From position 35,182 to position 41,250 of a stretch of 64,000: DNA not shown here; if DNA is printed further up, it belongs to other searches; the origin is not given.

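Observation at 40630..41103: FHA-like TpsA exoprotein ends in a membrane anchor plus two tandem His-less HisKA/DHp look-alike modules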

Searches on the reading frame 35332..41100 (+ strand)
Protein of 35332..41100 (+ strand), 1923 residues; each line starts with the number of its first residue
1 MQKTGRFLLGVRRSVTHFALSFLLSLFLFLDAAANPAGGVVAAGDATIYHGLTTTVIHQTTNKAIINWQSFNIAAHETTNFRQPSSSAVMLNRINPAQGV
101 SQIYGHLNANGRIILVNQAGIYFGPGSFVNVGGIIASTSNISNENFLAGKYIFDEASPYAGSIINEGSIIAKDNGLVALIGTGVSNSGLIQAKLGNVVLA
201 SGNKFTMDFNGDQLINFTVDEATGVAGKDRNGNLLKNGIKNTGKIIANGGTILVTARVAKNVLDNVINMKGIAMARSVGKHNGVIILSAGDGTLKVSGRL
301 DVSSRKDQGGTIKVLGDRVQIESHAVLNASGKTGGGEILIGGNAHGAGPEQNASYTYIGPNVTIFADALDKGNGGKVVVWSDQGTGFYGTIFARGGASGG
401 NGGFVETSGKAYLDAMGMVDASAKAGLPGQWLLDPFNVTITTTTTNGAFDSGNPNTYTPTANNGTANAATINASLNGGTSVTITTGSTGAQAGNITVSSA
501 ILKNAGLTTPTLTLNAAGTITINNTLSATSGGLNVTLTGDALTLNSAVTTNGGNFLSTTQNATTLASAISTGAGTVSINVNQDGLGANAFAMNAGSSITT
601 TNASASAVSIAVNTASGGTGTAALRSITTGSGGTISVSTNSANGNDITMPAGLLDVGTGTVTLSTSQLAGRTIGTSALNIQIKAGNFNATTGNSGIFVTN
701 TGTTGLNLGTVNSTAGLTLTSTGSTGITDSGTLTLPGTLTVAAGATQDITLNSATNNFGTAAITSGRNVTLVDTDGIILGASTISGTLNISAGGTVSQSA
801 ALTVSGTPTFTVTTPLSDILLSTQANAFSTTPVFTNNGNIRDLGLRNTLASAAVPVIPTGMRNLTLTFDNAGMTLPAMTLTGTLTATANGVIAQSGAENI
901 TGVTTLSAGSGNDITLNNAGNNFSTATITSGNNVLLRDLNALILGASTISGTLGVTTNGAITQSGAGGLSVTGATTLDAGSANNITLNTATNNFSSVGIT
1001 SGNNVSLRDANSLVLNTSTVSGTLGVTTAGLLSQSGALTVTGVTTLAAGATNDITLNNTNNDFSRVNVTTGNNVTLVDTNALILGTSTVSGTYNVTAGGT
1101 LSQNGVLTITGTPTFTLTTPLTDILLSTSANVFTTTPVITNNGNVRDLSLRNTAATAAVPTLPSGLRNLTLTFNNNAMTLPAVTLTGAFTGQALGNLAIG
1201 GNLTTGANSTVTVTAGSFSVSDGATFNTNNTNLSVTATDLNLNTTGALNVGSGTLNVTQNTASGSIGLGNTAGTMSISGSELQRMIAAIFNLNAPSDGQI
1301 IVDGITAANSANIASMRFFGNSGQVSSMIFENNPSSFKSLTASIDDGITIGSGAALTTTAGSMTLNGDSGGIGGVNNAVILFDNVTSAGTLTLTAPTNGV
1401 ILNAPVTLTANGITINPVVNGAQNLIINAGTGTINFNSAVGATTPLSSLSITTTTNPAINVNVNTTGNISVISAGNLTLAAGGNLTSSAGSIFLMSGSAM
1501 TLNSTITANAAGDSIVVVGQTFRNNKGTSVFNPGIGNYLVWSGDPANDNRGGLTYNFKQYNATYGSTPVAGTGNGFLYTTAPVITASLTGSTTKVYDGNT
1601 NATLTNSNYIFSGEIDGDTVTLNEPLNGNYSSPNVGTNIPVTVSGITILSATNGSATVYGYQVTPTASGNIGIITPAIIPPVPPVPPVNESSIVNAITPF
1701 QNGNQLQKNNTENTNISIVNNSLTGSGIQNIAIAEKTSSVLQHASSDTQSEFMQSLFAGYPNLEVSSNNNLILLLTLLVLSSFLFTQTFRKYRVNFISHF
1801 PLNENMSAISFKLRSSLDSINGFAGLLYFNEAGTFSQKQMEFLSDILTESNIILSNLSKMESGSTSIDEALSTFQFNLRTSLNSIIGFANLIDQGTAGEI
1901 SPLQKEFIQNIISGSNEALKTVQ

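Call 5: search_protein_families(library=pfam, proteins=[window:35332-41100:+], max_evalue=1)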
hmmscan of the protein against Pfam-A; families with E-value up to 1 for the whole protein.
window:35332-41100:+ (1923 aa): 4 families
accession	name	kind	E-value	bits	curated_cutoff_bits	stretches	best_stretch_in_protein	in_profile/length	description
PF18886.6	DUF5649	-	3.4e-60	200.7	25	6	1002-1068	1-66/68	Repeats of unknown function (DUF5649)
PF05860.19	TPS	-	6.2e-27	95.5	33.5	1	36-300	5-250/252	TPS secretion domain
PF18657.6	YDG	-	4.2e-11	43.4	25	1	1584-1653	5-71/85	YDG domain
PF00512.31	HisKA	-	0.0018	18.7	26.9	1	1878-1921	13-53/66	His Kinase A (phospho-acceptor) domain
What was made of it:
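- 35437..36231 (+): TPS (two-partner secretion) domain, aa 36-300. Pfam PF05860, E 6e-27, 95.5 bits against a cut-off of 33.5 (call 5).
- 36232..40080 (+): Thr/Asn/Gly-rich beta-helix repeat region (DUF5649 repeats). Pfam PF18886, six stretches, E 3e-60 (call 5).
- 40081..40290 (+): YDG domain, aa 1584-1653. Pfam PF18657, E 4e-11 (call 5).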

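Call 9: find_encoding_contigs(protein=window:35332-41100:+, flank=10000, max_places=6)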
Protein window:35332-41100:+ (1923 aa): 1 contig read that carries it; 1 place shown.
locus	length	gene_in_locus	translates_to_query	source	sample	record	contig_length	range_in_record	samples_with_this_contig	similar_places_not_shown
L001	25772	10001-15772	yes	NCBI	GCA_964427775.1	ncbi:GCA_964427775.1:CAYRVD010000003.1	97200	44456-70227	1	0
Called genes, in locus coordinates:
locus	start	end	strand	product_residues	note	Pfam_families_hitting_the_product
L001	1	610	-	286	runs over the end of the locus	PF00561:Abhydrolase_1, PF12697:Abhydrolase_6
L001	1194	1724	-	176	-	PF01712:dNK (faint), PF01202:SKI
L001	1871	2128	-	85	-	-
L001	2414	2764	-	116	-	PF07973:tRNA_SAD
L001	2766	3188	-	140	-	PF09391:DUF2000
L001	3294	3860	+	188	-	PF01381:HTH_3, PF07883:Cupin_2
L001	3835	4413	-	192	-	PF13302:Acetyltransf_3 (weak), PF13523:Acetyltransf_8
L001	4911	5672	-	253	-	-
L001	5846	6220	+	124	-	PF07681:DoxX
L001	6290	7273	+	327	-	PF01636:APH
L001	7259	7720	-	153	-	PF11740:KfrA_N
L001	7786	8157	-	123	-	PF00072:Response_reg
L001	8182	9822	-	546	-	PF00512:HisKA, PF02518:HATPase_c, PF00072:Response_reg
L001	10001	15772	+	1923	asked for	PF05860:TPS, PF18886:DUF5649, PF18657:YDG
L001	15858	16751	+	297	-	PF01073:3Beta_HSD, PF01370:Epimerase, PF02719:Polysacc_synt_2, PF04321:RmlD_sub_bind, PF05368:NmrA (weak), PF13460:NAD_binding_10, PF16363:GDP_Man_Dehyd, PF07993:NAD_binding_4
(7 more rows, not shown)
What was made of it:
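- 35332..41103 (+): Whole gene: a 1923-aa TpsA-type exoprotein with a C-terminal anchor and a pseudo-DHp tail. The gene is called identically on NCBI MAG contig CAYRVD010000003.1 (call 9).
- The source is a short-read MAG contig (call 9).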

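Call 66: search_protein_families(library=ncbifam, proteins=[window:35332-41100:+], max_evalue=0.001)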
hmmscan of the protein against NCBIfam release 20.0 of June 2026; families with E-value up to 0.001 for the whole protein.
window:35332-41100:+ (1923 aa): 1 family
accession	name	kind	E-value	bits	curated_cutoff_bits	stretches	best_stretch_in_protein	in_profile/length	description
TIGR01901.1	adhes_NPXG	domain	1e-18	67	29.1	1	66-142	2-79/79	filamentous hemagglutinin N-terminal domain-containing protein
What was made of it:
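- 35437..36231 (+): NCBIfam TIGR01901, E 1e-18 (call 66).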
